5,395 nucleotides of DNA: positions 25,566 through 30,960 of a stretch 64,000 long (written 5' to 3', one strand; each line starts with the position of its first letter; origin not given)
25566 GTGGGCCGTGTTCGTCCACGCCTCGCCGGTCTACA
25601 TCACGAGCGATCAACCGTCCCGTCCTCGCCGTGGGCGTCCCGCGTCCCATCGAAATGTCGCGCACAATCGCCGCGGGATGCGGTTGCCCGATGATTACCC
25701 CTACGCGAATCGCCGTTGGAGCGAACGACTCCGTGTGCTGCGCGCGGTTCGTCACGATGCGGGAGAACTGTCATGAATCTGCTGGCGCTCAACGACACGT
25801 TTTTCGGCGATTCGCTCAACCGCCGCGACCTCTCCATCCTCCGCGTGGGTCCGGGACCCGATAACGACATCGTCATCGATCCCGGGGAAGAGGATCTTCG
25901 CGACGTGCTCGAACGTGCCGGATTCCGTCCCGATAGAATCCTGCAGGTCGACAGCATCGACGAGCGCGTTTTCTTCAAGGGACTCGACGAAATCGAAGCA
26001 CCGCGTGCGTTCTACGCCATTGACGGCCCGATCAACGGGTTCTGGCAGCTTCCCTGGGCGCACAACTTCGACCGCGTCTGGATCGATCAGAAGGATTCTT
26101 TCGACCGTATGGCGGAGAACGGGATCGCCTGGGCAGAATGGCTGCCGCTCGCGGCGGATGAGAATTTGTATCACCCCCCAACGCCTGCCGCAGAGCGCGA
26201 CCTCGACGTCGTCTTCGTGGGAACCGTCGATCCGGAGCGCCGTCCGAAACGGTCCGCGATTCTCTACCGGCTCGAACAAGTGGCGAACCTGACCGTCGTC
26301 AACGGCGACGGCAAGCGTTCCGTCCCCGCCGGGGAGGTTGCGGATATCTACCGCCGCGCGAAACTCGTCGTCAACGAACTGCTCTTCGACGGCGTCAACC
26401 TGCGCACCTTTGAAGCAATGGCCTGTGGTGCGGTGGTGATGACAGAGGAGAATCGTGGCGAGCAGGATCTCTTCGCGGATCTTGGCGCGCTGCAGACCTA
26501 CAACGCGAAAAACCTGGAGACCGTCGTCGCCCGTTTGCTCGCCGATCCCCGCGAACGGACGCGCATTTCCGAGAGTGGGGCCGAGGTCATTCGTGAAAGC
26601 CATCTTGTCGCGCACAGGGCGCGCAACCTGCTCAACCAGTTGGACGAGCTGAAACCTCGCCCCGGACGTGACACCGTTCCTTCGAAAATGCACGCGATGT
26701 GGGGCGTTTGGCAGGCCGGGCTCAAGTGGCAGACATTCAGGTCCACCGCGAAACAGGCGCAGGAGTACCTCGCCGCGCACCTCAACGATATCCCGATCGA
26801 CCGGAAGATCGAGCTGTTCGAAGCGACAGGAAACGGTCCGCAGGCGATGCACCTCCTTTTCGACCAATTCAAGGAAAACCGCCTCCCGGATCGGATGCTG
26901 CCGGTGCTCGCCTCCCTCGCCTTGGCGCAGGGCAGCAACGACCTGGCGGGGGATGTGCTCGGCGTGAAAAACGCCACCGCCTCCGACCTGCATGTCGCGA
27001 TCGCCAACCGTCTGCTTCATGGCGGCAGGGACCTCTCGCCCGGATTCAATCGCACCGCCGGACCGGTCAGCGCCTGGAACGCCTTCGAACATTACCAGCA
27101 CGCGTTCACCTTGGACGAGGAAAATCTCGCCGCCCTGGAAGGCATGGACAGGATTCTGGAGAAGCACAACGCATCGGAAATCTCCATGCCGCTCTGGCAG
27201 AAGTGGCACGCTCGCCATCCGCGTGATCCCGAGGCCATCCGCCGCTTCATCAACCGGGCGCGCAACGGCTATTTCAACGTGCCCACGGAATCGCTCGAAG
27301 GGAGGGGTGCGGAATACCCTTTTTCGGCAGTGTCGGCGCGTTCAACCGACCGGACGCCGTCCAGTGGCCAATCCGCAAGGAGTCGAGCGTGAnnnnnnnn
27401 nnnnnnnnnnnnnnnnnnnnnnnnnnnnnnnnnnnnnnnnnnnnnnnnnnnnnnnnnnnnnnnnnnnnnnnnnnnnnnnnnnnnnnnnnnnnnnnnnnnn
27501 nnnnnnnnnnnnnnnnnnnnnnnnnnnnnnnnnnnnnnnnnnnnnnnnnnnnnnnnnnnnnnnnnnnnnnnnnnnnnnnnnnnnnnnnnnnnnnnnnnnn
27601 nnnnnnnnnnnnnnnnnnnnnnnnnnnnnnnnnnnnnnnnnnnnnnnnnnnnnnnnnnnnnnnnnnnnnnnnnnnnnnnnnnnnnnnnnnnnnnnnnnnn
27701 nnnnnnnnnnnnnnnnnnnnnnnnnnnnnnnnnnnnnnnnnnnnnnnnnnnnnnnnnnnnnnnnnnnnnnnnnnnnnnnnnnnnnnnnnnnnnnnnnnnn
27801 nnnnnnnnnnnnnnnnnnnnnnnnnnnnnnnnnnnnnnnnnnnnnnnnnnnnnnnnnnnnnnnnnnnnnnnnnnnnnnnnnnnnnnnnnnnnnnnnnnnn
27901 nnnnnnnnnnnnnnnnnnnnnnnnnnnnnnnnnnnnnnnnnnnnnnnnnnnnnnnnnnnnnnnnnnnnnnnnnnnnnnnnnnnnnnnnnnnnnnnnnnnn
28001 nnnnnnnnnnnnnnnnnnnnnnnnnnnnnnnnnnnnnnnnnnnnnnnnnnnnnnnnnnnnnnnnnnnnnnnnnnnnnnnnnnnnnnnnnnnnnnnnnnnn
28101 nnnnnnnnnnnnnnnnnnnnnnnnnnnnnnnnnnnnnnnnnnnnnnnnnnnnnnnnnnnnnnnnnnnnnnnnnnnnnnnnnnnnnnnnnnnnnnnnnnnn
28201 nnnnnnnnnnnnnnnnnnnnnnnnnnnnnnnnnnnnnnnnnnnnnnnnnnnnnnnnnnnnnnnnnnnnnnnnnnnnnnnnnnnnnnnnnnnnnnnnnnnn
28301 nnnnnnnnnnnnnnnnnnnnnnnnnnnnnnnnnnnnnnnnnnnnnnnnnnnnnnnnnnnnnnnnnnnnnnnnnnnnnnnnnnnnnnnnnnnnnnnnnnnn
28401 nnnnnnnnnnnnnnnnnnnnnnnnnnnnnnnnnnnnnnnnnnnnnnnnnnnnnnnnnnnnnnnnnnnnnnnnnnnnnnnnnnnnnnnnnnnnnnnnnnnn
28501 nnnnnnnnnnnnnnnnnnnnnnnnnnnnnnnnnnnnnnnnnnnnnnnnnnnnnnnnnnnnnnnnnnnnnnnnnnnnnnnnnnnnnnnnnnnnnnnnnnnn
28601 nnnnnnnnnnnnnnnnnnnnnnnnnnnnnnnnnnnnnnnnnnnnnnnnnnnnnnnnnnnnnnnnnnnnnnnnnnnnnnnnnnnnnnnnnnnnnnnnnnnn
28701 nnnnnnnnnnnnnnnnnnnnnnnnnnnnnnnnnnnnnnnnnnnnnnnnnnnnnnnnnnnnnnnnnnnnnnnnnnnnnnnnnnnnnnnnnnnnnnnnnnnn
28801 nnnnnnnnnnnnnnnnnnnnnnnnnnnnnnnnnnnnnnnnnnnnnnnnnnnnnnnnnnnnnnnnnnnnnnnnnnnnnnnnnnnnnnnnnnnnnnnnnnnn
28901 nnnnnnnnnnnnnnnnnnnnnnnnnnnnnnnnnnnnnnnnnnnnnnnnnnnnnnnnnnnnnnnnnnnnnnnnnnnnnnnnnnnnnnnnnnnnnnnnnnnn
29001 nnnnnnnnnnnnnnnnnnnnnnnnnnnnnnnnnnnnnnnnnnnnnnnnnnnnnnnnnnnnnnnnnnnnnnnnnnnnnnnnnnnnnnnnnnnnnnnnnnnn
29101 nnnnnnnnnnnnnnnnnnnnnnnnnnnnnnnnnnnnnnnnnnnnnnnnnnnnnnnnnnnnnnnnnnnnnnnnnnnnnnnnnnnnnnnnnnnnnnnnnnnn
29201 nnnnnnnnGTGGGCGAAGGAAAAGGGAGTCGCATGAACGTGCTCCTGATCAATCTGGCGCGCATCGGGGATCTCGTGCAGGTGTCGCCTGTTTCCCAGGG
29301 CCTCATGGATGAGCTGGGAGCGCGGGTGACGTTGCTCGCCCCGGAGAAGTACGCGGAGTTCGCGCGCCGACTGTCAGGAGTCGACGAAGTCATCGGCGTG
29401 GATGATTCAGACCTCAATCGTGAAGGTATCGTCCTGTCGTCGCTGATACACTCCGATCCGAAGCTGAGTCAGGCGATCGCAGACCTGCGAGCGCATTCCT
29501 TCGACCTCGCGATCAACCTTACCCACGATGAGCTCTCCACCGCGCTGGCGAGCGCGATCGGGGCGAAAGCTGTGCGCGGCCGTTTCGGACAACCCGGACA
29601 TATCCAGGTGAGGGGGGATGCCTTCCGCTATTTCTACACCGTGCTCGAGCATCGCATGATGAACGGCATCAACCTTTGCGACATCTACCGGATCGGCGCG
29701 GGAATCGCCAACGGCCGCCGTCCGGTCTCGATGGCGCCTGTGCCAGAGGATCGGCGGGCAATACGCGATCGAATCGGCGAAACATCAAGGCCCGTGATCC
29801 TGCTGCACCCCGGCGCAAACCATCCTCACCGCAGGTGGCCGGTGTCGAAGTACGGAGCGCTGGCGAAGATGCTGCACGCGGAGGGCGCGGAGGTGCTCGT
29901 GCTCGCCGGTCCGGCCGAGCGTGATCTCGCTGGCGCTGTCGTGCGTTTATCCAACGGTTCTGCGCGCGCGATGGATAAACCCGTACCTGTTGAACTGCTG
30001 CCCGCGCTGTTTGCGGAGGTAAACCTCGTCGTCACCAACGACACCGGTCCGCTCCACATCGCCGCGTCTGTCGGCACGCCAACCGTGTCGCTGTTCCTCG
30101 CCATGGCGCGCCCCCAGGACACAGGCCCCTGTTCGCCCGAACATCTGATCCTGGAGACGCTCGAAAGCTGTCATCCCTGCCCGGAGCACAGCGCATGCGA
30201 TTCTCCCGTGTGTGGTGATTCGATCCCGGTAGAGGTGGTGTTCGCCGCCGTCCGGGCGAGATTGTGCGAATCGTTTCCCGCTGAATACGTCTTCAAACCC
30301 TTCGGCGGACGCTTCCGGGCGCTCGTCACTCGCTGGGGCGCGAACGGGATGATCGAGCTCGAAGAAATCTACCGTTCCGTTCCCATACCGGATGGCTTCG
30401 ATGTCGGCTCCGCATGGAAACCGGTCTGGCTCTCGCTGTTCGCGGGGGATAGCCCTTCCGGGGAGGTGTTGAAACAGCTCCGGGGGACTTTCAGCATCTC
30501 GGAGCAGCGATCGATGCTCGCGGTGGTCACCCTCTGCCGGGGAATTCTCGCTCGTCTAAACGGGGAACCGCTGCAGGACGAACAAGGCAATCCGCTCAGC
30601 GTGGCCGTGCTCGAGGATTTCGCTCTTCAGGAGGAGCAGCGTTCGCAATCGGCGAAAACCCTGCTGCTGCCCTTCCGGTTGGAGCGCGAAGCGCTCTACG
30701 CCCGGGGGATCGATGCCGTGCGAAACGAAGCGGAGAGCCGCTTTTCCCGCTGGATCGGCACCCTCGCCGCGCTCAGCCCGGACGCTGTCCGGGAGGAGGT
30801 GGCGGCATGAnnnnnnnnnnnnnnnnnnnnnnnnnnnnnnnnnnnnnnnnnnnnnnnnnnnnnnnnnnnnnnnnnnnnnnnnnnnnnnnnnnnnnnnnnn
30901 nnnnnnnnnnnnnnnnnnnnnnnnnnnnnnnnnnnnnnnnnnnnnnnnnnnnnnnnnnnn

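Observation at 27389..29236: Maf (DUF115)-like domain fused to a CgeB-like glycosyltransferase domain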

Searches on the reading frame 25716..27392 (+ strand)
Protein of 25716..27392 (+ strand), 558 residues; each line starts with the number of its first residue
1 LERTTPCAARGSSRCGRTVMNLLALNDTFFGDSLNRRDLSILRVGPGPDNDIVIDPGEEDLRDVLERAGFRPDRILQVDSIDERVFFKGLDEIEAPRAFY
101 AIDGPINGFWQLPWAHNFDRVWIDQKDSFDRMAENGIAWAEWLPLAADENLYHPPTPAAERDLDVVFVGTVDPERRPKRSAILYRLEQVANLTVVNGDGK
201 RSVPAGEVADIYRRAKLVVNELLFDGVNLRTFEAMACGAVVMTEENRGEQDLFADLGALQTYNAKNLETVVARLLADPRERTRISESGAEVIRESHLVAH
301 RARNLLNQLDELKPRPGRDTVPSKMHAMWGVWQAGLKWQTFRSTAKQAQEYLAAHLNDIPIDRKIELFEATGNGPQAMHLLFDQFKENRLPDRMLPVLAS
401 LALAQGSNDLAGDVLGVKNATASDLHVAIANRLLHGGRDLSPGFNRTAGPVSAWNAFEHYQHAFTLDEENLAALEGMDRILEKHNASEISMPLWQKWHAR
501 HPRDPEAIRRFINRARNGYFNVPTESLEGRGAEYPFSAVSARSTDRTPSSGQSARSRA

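Call 5: search_protein_families(library=pfam, proteins=[window:25716-27392:+], max_evalue=0.01)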
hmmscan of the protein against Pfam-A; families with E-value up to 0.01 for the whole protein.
window:25716-27392:+ (558 aa): 3 families
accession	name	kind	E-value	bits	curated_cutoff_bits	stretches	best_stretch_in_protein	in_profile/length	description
PF13524.12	Glyco_trans_1_2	-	6.1e-20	72.1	25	1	198-307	30-144/144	Glycosyl transferase-like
PF00534.26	Glycos_transf_1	-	8.1e-06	25.9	26.4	1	202-289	80-170/172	Glycosyl transferases group 1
PF13692.12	Glyco_trans_1_4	-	8.9e-05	23.2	27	1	162-276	33-141/142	Glycosyl transferases group 1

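Call 7: search_protein_families(library=ncbifam, proteins=[window:25716-27392:+], max_evalue=1)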
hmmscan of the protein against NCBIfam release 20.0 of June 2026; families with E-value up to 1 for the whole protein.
window:25716-27392:+ (558 aa): 6 families
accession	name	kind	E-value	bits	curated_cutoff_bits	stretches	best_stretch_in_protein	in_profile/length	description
NF038229.1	Glyco4_Geo_Pelo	equivalog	8.3e-08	31.6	400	1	203-307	226-331/338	GPMC system family 4 glycosyltransferase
NF041876.1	EPS_EpsE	equivalog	0.0054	16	400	1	202-303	283-387/389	exopolysaccharide biosynthesis GT4 family glycosyltransferase EpsE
TIGR02472.1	sucr_P_syn_N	equivalog_domain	0.017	14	576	1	207-300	329-429/439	sucrose-phosphate synthase, putative, glycosyltransferase domain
TIGR02149.1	glgA_Coryne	subfamily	0.069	12.3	302.4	1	201-295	270-373/391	glycogen synthase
NF050111.1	TransRegSACE7040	equivalog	0.092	12.6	250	1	418-475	45-99/186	SACE_7040 family transcriptional regulator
TIGR03088.1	stp2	hypoth_equivalog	0.12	11.3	409.05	1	187-290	249-351/374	TIGR03088 family PEP-CTERM/XrtA system glycosyltransferase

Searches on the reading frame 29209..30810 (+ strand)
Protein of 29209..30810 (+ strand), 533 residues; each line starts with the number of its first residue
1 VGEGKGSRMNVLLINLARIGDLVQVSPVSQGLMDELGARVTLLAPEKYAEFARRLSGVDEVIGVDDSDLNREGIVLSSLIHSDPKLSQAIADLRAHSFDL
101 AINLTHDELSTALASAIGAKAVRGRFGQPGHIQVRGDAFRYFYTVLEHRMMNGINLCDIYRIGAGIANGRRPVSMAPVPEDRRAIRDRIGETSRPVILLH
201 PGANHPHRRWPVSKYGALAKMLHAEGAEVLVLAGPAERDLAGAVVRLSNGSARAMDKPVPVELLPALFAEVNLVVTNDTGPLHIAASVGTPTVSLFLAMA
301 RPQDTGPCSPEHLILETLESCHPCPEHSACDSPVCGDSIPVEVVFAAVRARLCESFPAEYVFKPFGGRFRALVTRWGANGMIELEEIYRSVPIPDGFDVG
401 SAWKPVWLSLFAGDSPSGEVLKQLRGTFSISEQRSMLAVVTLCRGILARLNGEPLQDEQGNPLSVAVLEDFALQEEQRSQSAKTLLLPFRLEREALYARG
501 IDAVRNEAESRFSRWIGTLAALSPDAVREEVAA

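Call 5: search_protein_families(library=pfam, proteins=[window:29209-30810:+], max_evalue=0.01)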
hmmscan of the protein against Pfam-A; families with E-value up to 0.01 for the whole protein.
window:29209-30810:+ (533 aa): 1 family
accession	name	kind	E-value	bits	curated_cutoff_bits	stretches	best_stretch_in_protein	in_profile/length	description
PF01075.23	Glyco_transf_9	-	1.3e-26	93.8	22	1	92-326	7-238/247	Glycosyltransferase family 9 (heptosyltransferase)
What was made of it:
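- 29233..30810 (+): GT9 partner gene with a helical C-terminal extension and a CxxC...C...C motif. Its ATG overlaps the target's stop (ATGA). Pfam PF01075, E 1.3e-26 (call 5).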

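Call 7: search_protein_families(library=ncbifam, proteins=[window:29209-30810:+], max_evalue=1)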
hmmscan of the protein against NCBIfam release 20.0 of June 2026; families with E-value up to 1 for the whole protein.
window:29209-30810:+ (533 aa): 6 families
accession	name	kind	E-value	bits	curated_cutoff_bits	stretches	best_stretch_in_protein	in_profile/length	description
TIGR02195.1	heptsyl_trn_II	equivalog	3.2e-17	62.7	134.6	1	185-347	164-333/339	lipopolysaccharide heptosyltransferase II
TIGR02201.1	heptsyl_trn_III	equivalog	1.2e-16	60.7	170.2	1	11-299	2-289/344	putative lipopolysaccharide heptosyltransferase III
TIGR02193.1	heptsyl_trn_I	equivalog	4.6e-13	49.1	185.3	1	10-315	1-299/320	lipopolysaccharide heptosyltransferase I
NF007742.0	PRK10422.1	equivalog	4.4e-12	45.5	467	1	88-299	78-291/352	lipopolysaccharide core heptosyltransferase RfaQ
NF008162.0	PRK10916.1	equivalog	8.9e-11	41.6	569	1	192-315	178-305/348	ADP-heptose--LPS heptosyltransferase RfaF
NF008204.0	PRK10964.1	equivalog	0.0081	15.3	437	1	191-297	176-280/322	lipopolysaccharide heptosyltransferase RfaC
